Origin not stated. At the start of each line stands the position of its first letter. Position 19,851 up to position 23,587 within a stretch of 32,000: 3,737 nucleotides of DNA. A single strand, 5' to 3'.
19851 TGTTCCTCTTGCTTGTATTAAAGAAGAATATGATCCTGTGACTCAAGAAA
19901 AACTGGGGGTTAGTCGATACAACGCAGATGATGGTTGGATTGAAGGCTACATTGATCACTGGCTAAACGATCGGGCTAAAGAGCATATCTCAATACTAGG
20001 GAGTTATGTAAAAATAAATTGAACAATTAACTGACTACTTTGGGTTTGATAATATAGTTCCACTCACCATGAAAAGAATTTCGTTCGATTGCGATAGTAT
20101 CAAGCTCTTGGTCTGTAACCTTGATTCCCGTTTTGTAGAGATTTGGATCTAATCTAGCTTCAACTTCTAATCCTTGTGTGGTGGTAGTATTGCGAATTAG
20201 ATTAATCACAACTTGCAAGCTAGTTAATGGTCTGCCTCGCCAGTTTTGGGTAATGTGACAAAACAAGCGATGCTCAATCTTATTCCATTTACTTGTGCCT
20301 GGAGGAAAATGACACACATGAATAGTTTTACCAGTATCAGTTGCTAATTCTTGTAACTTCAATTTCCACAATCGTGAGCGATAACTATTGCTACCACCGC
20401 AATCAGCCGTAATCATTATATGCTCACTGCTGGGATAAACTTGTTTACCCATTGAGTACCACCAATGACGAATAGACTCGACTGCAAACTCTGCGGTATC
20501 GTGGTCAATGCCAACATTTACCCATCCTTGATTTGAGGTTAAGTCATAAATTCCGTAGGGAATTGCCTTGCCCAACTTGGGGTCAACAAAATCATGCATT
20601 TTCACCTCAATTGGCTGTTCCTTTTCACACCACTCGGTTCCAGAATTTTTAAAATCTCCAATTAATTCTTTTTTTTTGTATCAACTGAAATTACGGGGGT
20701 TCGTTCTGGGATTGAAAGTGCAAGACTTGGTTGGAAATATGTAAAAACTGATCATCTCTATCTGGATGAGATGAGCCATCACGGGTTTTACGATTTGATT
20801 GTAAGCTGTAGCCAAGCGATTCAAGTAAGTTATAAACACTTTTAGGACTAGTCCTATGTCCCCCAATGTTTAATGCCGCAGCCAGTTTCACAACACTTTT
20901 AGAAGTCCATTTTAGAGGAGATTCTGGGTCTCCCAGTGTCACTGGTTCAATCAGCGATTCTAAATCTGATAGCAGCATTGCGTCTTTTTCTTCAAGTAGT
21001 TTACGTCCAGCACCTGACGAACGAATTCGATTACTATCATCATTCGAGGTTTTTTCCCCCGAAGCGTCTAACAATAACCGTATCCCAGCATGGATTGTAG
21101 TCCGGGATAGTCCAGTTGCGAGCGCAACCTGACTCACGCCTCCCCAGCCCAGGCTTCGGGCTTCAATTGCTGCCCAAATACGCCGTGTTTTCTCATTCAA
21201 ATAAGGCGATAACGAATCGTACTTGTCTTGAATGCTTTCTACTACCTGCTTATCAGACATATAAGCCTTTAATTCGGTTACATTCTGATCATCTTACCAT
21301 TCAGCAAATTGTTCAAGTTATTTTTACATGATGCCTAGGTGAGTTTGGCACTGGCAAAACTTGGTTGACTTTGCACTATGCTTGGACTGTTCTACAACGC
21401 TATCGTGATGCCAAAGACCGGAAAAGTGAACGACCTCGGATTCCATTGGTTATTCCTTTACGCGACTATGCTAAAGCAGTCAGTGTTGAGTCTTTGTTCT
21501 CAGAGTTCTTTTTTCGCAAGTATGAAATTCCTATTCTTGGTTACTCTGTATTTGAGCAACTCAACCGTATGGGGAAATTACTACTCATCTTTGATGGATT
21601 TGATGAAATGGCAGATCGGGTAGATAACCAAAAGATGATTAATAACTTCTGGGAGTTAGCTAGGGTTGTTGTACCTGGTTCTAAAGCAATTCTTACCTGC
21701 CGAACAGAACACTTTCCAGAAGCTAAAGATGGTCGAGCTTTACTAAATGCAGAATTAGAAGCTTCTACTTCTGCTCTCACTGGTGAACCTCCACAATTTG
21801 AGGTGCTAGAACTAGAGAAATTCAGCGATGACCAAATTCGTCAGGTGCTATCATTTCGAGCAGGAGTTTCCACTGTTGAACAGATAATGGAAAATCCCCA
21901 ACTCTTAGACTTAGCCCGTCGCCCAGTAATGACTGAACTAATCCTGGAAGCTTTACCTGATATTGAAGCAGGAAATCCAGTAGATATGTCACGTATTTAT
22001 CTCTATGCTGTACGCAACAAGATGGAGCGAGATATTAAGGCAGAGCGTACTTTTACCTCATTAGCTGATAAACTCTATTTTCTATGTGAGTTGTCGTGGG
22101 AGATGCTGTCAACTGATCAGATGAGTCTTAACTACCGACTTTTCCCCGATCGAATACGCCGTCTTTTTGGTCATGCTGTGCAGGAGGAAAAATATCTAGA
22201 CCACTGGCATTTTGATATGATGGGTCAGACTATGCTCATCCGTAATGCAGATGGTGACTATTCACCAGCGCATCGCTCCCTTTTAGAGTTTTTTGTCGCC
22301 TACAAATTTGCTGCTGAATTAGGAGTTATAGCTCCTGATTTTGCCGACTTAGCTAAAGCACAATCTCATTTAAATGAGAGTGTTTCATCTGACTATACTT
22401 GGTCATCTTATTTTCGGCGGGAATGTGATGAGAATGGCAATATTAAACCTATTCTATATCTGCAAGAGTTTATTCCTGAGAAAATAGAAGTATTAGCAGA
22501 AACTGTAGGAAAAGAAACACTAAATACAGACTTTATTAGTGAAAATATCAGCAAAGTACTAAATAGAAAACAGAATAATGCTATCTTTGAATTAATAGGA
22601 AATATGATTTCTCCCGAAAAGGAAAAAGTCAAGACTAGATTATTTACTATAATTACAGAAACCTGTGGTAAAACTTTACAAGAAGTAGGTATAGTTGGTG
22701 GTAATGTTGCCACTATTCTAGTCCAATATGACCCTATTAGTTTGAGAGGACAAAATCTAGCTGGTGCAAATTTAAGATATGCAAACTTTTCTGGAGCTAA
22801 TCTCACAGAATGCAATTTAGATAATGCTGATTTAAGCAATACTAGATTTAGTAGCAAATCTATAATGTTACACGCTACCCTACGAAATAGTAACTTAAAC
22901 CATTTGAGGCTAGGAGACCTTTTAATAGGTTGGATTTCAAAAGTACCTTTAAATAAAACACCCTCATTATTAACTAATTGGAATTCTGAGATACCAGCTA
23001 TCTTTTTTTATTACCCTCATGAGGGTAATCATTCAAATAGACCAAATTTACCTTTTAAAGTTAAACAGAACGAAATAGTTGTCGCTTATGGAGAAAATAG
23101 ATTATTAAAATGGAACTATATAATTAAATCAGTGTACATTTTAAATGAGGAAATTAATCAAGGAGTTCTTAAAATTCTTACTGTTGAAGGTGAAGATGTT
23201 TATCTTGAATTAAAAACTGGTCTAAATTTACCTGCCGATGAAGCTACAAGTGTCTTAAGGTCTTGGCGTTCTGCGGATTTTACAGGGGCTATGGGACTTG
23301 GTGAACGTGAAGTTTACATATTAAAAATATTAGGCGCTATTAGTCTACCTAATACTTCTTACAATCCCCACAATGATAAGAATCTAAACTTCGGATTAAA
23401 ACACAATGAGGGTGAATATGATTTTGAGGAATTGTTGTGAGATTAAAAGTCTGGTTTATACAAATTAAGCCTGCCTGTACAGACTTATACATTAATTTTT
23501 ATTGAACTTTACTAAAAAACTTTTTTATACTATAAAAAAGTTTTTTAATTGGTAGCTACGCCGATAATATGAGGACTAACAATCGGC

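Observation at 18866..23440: Doubly inactivated defence-type STAND gene: helical N-domain, Mrr-like nuclease, NACHT, pentapeptide repeats, with an IS landing in the P-loop codons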

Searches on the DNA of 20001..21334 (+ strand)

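Call 39: search_dna_similar(query=window:20001-21334:+, collection=plasmids, mode=near, max_rows=25)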
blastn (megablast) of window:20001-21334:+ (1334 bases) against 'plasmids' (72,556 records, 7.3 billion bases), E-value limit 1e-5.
Records with a match: 2; places in all: 3; records where one place covers at least 80% of the query: 1.
Best place of each record, by identity: 90-95% 1; 80-90% 1.
By first word of the organism name: Nostoc 2.
By predicted mobility (MOB-suite, as given by PLSDB): conjugative 2.
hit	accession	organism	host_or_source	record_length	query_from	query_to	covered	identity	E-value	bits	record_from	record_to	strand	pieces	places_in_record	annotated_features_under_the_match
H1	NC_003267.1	Nostoc sp. PCC 7120 = FACHB-418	-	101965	1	1334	100%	94.0%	0e+0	2019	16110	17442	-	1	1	ISAzo13-like element ISNsp4 family transposase | hypothetical protein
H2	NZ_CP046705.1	Nostoc sp. ATCC 53789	-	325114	6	1332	62%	84.1%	5e-127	791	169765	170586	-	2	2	hypothetical protein (x2) | plasmid replication protein, CyRepA1 family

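Call 40: get_annotated_region(hit=H1, flank=300)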
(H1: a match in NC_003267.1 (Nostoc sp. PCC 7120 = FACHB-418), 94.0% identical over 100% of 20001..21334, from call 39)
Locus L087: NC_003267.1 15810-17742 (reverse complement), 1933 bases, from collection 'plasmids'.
description: Nostoc sp. PCC 7120 = FACHB-418 plasmid pCC7120gamma, complete sequence
organism: Nostoc sp. PCC 7120 = FACHB-418 (NCBI taxid 103690)
taxonomy: Bacteria; Cyanobacteriota; Cyanophyceae; Nostocales; Nostocaceae; Nostoc; Nostoc sp. PCC 7120 = FACHB-418
host: -; source: -; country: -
typing (MOB-suite, as given by PLSDB): conjugative; replicon rep_cluster_776; relaxase MOBF; mating-pair formation MPF_T
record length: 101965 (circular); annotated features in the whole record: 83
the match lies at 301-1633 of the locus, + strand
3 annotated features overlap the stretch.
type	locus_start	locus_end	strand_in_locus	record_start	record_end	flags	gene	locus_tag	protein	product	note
CDS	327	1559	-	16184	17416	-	-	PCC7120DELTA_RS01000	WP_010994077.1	ISAzo13-like element ISNsp4 family transposase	GO:0006313 - DNA transposition [Evidence IEA]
CDS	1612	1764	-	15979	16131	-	-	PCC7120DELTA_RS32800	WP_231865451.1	hypothetical protein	-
CDS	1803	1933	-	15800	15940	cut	-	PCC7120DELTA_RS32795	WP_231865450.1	hypothetical protein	-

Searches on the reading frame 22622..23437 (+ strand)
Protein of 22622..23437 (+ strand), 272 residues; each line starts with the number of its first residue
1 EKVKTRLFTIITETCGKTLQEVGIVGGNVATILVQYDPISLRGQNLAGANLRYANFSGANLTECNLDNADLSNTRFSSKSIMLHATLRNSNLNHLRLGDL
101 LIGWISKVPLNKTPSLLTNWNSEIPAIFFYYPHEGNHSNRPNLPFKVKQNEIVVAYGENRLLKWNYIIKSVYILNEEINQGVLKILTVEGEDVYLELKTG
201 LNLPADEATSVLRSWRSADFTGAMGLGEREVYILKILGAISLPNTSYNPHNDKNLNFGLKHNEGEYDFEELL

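Call 35: predict_structure(alignment_id=A1)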
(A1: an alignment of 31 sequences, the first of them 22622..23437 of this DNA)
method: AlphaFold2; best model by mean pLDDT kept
length: 272 residues; sequences in the alignment: 31
mean_pLDDT: 89.4   pTM: 0.86
mean pLDDT of the five models: 89.4, 88.7, 88.2, 87.5, 87.1
residues with pLDDT >= 90: 199; 70-90: 45; 50-70: 19; < 50: 9
segments of 3 or more residues with pLDDT < 50: 265-272
pLDDT, mean of each block of 10 residues (from residue 1): 91 93 95 96 98 97 98 95 98 89 86 58 87 81 92 94 96 93 95 95 77 95 97 97 96 85 51 41
secondary structure, 60 per line:
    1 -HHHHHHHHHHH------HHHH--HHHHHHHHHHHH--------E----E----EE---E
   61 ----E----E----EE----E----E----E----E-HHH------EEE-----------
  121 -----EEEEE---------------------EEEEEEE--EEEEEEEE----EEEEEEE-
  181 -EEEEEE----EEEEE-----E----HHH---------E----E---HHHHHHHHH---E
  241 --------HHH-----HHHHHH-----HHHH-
elements in order: H2-12 H19-22 H25-36 E107-109 E126-130 E152-158 E161-168 E173-179 E182-187 E192-196 H228-236 H257-262 H268-271

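Call 38: fold_search(model_id=the predicted structure, library=pdb)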
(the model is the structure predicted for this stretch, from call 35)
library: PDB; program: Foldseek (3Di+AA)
matches with E <= 10: 1469; with E <= 0.001: 0
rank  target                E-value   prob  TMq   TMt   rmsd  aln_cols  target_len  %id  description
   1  3naw_B                4.4e-03  0.99  0.20  0.10   8.0       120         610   23  Crystal structure of E. coli O157:H7 effector protein NleL (released 2010-10-27)
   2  2f3l                  6.8e-03  1.00  0.20  0.40   0.8        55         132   34  Crystal Structure of a Lumenal Rfr-domain protein (Contig83.1_1_243_746) from Cyanothece sp. 51142 at 2.1 Angstrom resol (released 2006-11-07)
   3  6uvi_B                6.8e-03  0.69  0.14  0.21   9.7       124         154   22  Crystal structure of alr1298, a pentapeptide repeat protein from Nostoc Pcc 7120, determined at 2.3 Angstrom resolutio (released 2020-03-04)
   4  6uv7_B                1.1e-02  0.85  0.15  0.24  10.2       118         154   18  Crystal structure of alr1298, a pentapeptide repeat protein from Nostoc Pcc 7120, determined at 2.3 Angstrom resolutio (released 2020-03-04)
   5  6uvi_A                1.2e-02  0.87  0.15  0.25  12.2       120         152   22  Crystal structure of alr1298, a pentapeptide repeat protein from Nostoc Pcc 7120, determined at 2.3 Angstrom resolutio (released 2020-03-04)
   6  6uv7_A                1.3e-02  0.87  0.16  0.26   8.2       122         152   23  Crystal structure of alr1298, a pentapeptide repeat protein from Nostoc Pcc 7120, determined at 2.3 Angstrom resolutio (released 2020-03-04)
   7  5dns_A                2.8e-02  0.96  0.14  0.16   6.6        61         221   38  t1428 loop variant in P3221 (released 2016-09-28)
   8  3n90                  3.3e-02  0.20  0.09  0.15  11.8        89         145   28  The 1.7 Angstrom resolution crystal structure of AT2G44920, a pentapeptide repeat protein from Arabidopsis thaliana thyl (released 2011-06-29)
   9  5dns_B                3.5e-02  0.95  0.13  0.18  11.1        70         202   34  t1428 loop variant in P3221 (released 2016-09-28)
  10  5dn0                  3.7e-02  1.00  0.20  0.25   1.0        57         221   40  t1555 loop variant (released 2016-08-31)
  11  2xtw_C                4.1e-02  0.69  0.14  0.17   7.2        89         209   16  Structure of QnrB1 (Full length), a plasmid-mediated fluoroquinolone resistance protein (released 2010-10-20)
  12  2j8i_A                4.8e-02  1.00  0.21  0.52   1.4        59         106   34  Structure of NP275, a pentapeptide repeat protein from Nostoc punctiforme (released 2006-12-07)
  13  6omx                  4.8e-02  0.92  0.13  0.27   6.7        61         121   30  Crystal structure of alr5209, a pentapeptide repeat protein from Nostoc Pcc 7120, determined at 1.7 Angstrom resolution (released 2019-10-23)
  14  2j8k                  5.1e-02  1.00  0.19  0.28   1.1        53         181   36  Structure of the fusion of NP275 and NP276, pentapeptide repeat proteins from Nostoc punctiforme (released 2006-12-07)
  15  7cqy_E                5.1e-02  0.97  0.21  0.13  10.5       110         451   12  Tetrathionate hydrolase from Acidithiobacillus ferrooxidans mutant - D325N (released 2021-01-27)
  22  2xt2_B                7.5e-02  1.00  0.19  0.27   1.1        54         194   22  Structure of the pentapeptide repeat protein AlbG, a resistance factor for the topoisomerase poison albicidin. (released 2010-10-13)
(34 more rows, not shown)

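Call 74: fold_search(model_id=the predicted structure, library=viral)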
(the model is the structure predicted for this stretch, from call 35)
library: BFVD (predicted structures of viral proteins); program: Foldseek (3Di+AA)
matches with E <= 10: 925; with E <= 0.001: 0
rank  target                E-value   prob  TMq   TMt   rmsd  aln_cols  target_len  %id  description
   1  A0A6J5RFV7            1.7e-03  0.57  0.13  0.16  15.1       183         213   18  Pentapeptide repeat [uncultured Caudovirales phage]
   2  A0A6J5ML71            3.4e-03  1.00  0.18  0.29   6.9        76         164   22  Pentapeptide repeat [uncultured Caudovirales phage]
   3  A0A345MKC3            8.7e-03  0.99  0.16  0.26   7.3        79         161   29  Repeat five residue protein [Eggerthella phage PMBT5]
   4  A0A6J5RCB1            1.2e-02  1.00  0.21  0.37   1.4        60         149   30  Pentapeptide repeat [uncultured Caudovirales phage]
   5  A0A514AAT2            1.5e-02  0.98  0.14  0.11   6.5        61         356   39  (no name in the UniProt tables at hand)
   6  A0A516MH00            2.3e-02  1.00  0.19  0.24   0.8        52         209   29  (no name in the UniProt tables at hand)
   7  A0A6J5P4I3            2.3e-02  0.33  0.13  0.17  14.6       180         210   16  Pentapeptide repeat [uncultured Caudovirales phage]
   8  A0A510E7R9            2.5e-02  0.89  0.16  0.18   9.2       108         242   24  (no name in the UniProt tables at hand)
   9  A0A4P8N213            2.6e-02  0.96  0.16  0.25   9.4        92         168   32  Pentapeptide [Rheinheimera phage vB_RspM_Barba13A]
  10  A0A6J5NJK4            2.6e-02  0.18  0.13  0.15  10.6       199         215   12  COG1357 Pentapeptide repeats containing protein [uncultured Caudovirales phage]
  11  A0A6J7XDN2            2.9e-02  0.97  0.15  0.20   7.0        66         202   30  COG1357 Pentapeptide repeats containing protein [uncultured Caudovirales phage]
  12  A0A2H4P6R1            2.9e-02  0.18  0.10  0.10  11.1       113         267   15  Pentapeptide repeat protein [Pseudomonas phage tabernarius]
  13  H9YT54                3.4e-02  0.99  0.21  0.21   5.4        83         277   10  (no name in the UniProt tables at hand)
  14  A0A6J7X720            4.0e-02  1.00  0.20  0.16   1.4        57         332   35  Pentapeptide repeat [uncultured Caudovirales phage]
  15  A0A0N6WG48            4.0e-02  0.84  0.18  0.11   9.8       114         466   15  (no name in the UniProt tables at hand)
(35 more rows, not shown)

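Call 85: search_solved_structures(query=A1, max_evalue=1, show_alignments=2)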
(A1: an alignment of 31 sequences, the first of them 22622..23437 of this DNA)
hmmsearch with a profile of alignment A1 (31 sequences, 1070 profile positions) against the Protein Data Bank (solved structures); distinct sequences matched with E-value up to 1: 29.
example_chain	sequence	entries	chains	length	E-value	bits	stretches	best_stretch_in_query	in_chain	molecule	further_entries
4yfo_A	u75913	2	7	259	3.2e-18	68.4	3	839-899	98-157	beta1_ex1 | 6beta1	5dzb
4yc5_A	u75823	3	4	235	1.1e-16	63.3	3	839-896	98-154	beta1 | beta1 protein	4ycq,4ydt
4yei_A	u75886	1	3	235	1.8e-16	62.6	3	838-898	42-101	beta1mut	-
5dn0_A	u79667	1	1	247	4.1e-15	58.1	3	830-899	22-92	beta1 t1555 loop variant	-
5dqa_A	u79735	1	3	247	1.3e-14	56.5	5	841-900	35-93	t3284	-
5dns_A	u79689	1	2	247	3.1e-14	55.1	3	830-900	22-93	t1428 beta1 loop design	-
5dra_A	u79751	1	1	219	1.2e-13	53.2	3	839-900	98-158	3beta1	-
5di5_A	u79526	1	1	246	2.5e-13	52.2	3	842-900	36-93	beta1 t801 loop variant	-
3du1_X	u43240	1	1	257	4.1e-13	51.4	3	830-899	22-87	All3740 protein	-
2j8k_A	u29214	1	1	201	5.8e-12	47.6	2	842-900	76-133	NP275-NP276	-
2f3l_A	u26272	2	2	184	1.2e-06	30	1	836-896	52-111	RFR-Domain | pentapeptide repeat protein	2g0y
6omx_A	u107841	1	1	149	1.6e-06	29.6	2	842-911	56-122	Alr5209 protein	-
3n90_A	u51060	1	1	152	1.1e-05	26.9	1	841-899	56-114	Thylakoid lumenal 15 kDa protein 1, chloroplastic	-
2o6w_A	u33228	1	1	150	1.6e-05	26.3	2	852-907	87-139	Repeat Five Residue (Rfr) protein or pentapeptide repeat protein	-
2j8i_A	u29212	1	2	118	0.00013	23.3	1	849-901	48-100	NP275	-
2xt2_A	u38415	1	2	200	0.0036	18.5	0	836-897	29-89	MCBG-LIKE PROTEIN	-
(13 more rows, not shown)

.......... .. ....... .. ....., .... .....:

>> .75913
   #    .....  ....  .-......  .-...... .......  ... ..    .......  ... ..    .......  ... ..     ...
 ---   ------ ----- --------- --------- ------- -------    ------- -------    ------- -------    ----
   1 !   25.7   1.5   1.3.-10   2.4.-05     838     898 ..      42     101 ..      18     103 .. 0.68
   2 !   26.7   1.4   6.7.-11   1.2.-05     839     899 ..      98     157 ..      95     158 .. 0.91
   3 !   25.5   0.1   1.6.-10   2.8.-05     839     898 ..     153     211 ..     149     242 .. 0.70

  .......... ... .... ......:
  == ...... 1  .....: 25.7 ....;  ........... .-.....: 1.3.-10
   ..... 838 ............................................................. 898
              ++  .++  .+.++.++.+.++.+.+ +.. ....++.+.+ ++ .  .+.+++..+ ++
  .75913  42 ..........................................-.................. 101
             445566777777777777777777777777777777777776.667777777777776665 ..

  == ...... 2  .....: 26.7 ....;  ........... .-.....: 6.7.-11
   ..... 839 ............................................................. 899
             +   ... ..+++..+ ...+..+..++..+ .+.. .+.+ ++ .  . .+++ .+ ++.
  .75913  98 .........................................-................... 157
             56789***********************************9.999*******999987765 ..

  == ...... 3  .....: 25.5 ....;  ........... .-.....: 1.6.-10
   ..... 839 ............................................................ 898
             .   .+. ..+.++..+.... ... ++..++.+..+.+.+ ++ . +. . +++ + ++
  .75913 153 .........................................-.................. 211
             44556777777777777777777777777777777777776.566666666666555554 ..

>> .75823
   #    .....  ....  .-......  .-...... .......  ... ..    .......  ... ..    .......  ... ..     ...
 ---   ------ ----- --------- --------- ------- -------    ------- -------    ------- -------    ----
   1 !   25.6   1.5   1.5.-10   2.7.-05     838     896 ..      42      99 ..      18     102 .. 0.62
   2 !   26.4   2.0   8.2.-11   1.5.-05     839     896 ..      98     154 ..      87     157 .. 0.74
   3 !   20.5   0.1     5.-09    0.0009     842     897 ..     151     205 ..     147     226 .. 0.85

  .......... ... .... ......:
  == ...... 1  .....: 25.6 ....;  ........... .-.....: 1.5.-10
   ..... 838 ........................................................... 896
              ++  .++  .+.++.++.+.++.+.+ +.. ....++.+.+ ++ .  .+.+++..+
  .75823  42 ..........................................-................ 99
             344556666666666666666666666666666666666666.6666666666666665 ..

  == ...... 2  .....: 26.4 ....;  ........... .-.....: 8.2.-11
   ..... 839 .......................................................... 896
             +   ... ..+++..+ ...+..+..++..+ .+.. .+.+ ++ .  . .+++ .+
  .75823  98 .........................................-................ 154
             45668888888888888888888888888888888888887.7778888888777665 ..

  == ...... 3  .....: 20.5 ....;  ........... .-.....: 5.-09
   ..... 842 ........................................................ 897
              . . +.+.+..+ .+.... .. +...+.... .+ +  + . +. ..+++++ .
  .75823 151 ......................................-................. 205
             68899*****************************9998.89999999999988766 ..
